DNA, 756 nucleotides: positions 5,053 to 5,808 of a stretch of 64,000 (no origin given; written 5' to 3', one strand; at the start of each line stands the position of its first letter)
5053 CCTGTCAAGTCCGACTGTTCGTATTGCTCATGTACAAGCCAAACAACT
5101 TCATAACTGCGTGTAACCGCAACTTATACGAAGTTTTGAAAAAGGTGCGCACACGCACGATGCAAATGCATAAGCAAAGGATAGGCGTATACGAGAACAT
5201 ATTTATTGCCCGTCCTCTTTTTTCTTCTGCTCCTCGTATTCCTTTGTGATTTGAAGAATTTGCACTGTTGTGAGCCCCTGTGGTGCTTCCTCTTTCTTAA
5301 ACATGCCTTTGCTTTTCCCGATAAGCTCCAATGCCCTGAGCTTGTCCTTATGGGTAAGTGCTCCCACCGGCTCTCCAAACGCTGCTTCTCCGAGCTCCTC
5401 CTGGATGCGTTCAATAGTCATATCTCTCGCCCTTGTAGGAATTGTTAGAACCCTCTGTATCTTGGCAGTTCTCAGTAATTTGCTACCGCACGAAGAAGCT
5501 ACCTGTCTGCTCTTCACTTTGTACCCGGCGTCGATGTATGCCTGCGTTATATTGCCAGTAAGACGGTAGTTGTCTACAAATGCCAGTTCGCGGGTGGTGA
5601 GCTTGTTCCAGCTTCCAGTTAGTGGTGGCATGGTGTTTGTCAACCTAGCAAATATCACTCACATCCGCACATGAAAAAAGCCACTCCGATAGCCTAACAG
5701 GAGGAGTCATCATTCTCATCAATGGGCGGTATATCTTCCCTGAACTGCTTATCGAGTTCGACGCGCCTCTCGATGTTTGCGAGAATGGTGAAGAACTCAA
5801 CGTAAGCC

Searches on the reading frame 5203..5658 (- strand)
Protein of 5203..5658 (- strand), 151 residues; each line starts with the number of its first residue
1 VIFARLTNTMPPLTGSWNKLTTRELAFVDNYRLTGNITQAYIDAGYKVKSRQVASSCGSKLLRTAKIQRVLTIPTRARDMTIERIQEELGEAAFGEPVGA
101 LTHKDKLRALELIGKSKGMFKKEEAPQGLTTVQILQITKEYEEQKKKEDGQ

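Call 20: search_protein_families(library=pfam, proteins=[window:5203-5658:-])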
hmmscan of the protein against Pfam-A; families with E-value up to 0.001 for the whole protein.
window:5203-5658:- (151 aa): 1 family
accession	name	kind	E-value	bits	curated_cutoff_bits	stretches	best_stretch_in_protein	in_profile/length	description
PF03592.21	Terminase_2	-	2.3e-13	51.4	26.1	1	20-97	1-79/141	Terminase small subunit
